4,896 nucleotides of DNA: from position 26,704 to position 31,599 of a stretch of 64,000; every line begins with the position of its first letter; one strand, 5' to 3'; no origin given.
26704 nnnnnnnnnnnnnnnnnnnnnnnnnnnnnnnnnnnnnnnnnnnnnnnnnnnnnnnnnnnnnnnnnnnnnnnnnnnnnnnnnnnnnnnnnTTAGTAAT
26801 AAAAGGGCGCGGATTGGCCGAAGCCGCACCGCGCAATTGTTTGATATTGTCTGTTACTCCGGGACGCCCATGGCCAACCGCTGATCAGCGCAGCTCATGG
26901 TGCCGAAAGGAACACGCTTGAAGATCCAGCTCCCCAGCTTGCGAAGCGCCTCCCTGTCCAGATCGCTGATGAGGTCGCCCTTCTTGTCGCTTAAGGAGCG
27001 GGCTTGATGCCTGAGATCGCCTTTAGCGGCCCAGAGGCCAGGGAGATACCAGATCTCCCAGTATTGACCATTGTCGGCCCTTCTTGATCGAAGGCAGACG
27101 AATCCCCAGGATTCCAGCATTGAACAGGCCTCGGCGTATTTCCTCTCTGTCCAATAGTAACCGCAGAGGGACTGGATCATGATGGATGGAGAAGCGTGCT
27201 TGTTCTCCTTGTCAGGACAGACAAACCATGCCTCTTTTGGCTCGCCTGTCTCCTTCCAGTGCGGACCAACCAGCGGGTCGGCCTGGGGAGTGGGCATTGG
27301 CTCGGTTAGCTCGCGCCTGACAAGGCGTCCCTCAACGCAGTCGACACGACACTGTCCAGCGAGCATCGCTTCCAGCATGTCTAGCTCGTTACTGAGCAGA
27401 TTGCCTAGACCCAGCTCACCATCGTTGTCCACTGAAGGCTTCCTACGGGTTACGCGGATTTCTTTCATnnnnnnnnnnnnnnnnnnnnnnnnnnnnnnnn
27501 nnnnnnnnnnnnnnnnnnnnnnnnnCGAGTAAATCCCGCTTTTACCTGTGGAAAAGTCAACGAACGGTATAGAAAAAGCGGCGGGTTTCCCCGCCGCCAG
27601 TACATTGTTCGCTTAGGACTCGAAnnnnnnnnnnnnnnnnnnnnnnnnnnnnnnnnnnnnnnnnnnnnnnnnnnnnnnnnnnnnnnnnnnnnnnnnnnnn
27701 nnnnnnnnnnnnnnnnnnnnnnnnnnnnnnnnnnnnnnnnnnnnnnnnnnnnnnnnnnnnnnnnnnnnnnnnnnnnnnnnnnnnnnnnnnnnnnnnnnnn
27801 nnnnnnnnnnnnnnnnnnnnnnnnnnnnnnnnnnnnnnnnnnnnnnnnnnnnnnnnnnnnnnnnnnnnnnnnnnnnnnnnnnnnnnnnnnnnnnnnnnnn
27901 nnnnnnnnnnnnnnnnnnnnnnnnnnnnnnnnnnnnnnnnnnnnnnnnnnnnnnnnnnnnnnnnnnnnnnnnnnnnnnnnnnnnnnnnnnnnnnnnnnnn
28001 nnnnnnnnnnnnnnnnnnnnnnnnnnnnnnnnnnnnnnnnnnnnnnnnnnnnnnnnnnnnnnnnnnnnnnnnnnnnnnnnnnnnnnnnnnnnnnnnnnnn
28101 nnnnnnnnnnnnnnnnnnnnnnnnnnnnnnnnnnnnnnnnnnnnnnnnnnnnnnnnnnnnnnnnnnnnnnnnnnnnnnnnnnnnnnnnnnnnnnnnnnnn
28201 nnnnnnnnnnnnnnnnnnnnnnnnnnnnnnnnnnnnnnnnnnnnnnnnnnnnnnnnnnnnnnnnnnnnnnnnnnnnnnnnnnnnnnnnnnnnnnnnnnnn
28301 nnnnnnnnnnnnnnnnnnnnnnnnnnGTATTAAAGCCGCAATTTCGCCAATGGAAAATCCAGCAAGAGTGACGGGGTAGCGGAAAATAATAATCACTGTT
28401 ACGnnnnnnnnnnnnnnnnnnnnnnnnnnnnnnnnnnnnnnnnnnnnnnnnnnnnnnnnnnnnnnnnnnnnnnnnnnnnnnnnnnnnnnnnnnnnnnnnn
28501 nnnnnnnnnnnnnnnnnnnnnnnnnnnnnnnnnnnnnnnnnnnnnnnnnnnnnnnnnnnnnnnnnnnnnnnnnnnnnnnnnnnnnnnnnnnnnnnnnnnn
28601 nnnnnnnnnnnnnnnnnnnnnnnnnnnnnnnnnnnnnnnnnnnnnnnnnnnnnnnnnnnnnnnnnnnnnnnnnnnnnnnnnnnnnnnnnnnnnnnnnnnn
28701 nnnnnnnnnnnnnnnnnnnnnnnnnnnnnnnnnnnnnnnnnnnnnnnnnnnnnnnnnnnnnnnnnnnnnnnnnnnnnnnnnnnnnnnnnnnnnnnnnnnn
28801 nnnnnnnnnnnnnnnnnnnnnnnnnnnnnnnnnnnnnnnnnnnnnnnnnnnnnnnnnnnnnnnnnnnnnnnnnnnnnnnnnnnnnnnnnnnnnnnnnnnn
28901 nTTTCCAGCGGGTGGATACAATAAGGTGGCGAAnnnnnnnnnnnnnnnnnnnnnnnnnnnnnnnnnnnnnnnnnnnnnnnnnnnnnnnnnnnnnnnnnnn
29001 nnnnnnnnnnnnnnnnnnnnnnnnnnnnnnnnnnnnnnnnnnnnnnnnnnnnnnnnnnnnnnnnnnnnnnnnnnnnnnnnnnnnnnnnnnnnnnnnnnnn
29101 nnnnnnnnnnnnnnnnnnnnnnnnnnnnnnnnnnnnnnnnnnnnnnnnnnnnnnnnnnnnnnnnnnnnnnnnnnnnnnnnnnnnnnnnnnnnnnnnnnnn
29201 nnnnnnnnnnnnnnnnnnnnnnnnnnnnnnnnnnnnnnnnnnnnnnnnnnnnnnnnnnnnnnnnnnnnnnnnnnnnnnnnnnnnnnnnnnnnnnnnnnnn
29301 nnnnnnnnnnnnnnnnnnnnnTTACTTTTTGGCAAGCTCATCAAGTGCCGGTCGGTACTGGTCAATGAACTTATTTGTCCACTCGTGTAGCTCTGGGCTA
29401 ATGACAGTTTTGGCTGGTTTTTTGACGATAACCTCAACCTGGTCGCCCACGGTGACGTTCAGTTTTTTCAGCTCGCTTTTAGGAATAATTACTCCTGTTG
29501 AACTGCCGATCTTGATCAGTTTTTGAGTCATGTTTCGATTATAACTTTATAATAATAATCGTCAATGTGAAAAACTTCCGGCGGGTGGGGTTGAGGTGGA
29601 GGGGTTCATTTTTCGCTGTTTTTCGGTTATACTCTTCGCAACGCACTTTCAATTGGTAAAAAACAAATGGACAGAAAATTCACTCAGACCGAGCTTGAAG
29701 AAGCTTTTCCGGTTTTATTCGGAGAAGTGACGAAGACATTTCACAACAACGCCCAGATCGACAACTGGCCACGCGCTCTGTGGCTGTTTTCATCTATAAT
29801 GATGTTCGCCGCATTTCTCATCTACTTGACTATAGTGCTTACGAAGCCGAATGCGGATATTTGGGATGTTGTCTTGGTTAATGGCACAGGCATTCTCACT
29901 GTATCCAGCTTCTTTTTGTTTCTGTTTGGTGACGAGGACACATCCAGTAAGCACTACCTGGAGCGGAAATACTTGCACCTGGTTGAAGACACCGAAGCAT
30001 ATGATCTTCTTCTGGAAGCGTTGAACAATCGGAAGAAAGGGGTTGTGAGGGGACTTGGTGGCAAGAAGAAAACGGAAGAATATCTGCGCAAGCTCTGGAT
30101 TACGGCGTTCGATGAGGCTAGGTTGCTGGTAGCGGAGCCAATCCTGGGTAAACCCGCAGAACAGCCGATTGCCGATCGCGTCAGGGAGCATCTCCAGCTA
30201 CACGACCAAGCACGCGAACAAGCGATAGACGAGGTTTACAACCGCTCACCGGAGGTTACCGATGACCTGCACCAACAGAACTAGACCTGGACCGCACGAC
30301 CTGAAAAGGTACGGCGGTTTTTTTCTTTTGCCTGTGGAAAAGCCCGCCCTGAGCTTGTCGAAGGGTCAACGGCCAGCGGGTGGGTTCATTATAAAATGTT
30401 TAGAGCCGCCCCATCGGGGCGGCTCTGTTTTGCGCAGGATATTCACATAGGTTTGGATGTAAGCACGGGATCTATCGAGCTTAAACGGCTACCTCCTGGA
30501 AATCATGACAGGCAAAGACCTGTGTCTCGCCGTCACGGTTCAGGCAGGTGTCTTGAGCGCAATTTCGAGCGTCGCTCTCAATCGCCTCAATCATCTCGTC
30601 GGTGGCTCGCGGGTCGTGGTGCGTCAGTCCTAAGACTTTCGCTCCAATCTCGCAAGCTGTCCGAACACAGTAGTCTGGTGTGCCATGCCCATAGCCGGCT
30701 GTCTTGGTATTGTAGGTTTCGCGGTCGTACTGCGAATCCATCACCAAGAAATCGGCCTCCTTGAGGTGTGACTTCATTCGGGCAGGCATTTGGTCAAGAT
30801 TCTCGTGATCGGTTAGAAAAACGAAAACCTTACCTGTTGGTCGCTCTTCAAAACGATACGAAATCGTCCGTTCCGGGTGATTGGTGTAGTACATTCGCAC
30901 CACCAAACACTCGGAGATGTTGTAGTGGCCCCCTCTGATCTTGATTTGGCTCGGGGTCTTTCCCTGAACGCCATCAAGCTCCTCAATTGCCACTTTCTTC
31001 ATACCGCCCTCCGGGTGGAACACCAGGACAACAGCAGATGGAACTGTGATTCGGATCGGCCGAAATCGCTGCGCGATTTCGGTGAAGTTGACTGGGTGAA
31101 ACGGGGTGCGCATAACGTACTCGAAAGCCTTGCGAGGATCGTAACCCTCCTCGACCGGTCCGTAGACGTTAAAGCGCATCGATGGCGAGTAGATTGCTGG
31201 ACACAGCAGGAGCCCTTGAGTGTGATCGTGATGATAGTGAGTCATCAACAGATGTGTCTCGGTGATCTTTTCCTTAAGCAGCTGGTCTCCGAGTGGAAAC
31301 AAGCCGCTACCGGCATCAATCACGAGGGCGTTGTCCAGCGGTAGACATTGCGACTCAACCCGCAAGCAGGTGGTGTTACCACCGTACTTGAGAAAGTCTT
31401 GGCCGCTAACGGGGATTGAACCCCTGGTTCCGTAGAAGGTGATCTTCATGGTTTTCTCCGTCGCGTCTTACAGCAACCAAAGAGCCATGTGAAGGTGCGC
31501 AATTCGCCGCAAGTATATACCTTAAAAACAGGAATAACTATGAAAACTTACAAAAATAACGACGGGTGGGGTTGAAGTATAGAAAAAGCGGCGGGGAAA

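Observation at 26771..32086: Island-specific recurring box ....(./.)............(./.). (5 copies)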

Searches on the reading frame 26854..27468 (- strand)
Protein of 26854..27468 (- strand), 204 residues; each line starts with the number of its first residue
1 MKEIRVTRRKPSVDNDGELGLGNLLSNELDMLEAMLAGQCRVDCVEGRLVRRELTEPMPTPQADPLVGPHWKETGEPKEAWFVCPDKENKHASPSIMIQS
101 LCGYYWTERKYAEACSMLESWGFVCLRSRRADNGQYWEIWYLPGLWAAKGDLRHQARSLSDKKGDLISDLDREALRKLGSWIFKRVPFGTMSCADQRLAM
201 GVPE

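Call 9: search_protein_families(library=pfam, proteins=[window:26854-27468:-], max_evalue=0.01)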
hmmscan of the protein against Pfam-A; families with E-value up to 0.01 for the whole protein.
window:26854-27468:- (204 aa): 0 families

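Call 23: search_protein_families(library=phrogs, proteins=[window:26854-27468:-], max_evalue=0.01)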
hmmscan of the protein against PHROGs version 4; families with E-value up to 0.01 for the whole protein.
window:26854-27468:- (204 aa): 0 families

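Call 24: search_protein_families(library=ncbifam, proteins=[window:26854-27468:-], max_evalue=0.01)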
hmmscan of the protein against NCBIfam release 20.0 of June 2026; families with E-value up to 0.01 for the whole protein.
window:26854-27468:- (204 aa): 0 families

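Call 28: find_related_loci(query=window:26854-27468:-, collection=viral_contigs, flank=5000)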
Query window:26854-27468:- (204 aa) in viral_contigs; peptide patterns used: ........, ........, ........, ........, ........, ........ (x = any residue, [..] = any of these).
11 stretches matched a pattern; 4 encode a relative of the query (tblastn E <= 1e-3); 4 distinct loci.
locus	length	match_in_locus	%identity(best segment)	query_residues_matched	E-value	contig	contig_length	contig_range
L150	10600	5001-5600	36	1-202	4e-33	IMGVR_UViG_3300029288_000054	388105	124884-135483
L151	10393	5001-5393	37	26-156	1e-22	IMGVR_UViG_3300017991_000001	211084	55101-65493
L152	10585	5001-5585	31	1-202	3e-22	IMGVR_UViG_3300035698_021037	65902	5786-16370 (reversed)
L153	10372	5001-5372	33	28-153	5e-11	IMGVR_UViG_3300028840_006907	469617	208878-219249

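Call 86: search_solved_structures(query=window:26854-27468:-, max_evalue=1)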
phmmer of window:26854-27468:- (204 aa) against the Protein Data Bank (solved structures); distinct sequences matched with E-value up to 1: 1.
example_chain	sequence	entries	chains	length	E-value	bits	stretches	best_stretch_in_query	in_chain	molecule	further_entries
8jfs_A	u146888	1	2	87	0.23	14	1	152-197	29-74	Acylphosphatase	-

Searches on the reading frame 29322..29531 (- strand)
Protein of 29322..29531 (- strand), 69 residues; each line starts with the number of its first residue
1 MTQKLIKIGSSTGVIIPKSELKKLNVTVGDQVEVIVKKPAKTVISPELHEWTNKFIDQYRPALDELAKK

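Call 9: search_protein_families(library=pfam, proteins=[window:29322-29531:-], max_evalue=0.01)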
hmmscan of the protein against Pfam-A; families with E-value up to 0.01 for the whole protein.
window:29322-29531:- (69 aa): 1 family
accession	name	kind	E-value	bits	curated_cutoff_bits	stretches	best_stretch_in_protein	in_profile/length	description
PF04014.23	MazE_antitoxin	-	1.3e-06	28.6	24.7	1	7-47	3-43/48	Antidote-toxin recognition MazE, bacterial antitoxin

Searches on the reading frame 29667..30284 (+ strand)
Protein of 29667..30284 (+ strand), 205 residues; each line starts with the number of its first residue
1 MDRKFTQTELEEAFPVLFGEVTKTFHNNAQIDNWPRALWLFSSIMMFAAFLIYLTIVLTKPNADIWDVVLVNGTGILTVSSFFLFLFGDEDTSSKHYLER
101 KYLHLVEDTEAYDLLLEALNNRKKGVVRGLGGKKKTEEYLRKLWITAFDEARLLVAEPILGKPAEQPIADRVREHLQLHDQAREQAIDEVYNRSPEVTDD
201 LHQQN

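Call 9: search_protein_families(library=pfam, proteins=[window:29667-30284:+], max_evalue=0.01)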
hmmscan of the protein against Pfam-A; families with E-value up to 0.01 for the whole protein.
window:29667-30284:+ (205 aa): 0 families

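Call 23: search_protein_families(library=phrogs, proteins=[window:29667-30284:+], max_evalue=0.01)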
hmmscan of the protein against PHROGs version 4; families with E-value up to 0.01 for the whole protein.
window:29667-30284:+ (205 aa): 0 families

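Call 24: search_protein_families(library=ncbifam, proteins=[window:29667-30284:+], max_evalue=0.01)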
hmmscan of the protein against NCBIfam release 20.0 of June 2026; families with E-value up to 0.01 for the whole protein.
window:29667-30284:+ (205 aa): 1 family
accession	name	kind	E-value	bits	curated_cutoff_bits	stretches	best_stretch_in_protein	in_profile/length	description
NF041400.1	XopAE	equivalog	0.0045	16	600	0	71-128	334-391/478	type III secretion system effector XopAE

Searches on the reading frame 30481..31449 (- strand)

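Call 9: search_protein_families(library=pfam, proteins=[window:30481-31449:-], max_evalue=0.01)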
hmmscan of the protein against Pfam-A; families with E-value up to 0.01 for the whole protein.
window:30481-31449:- (322 aa): 1 family
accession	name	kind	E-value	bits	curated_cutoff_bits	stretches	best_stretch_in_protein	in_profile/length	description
PF12706.13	Lactamase_B_2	-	2.6e-12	47.2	27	1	43-278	4-200/200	Beta-lactamase superfamily domain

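Call 23: search_protein_families(library=phrogs, proteins=[window:30481-31449:-], max_evalue=0.01)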
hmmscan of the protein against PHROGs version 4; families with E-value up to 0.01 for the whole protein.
window:30481-31449:- (322 aa): 1 family
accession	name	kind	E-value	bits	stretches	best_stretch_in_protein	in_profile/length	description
phrog_392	-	other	8.4e-09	36.3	1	40-97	28-84/348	metal-dependent hydrolase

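Call 24: search_protein_families(library=ncbifam, proteins=[window:30481-31449:-], max_evalue=0.01)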
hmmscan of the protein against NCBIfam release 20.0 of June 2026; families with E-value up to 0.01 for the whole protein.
window:30481-31449:- (322 aa): 8 families
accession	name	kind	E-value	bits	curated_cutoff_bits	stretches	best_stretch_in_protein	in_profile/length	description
TIGR02651.1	RNase_Z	equivalog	1.4e-14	53.9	292.95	1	2-308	1-298/302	ribonuclease Z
NF000801.0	PRK00055.1-3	equivalog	1.2e-12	47.6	252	2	205-310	203-301/307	ribonuclease Z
TIGR03307.1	PhnP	equivalog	8.2e-07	28.6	272.25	1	39-101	46-102/249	phosphonate metabolism protein PhnP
NF002558.0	PRK02126.1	subfamily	4e-06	26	315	0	193-302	229-336/345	ribonuclease Z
NF000805.0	PRK00055.2-3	equivalog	4.7e-06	26.1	416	1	204-297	198-284/307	ribonuclease Z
NF041851.1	cyc_nuc_deg_phdiest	equivalog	9.9e-06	25.1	400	0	180-287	130-230/253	cyclic nucleotide-degrading phosphodiesterase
TIGR03413.1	GSH_gloB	equivalog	2.9e-05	23.6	200.8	1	40-101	21-77/248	hydroxyacylglutathione hydrolase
NF000800.0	PRK00055.1-1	equivalog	0.0035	16.4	398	0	229-306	223-299/305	ribonuclease Z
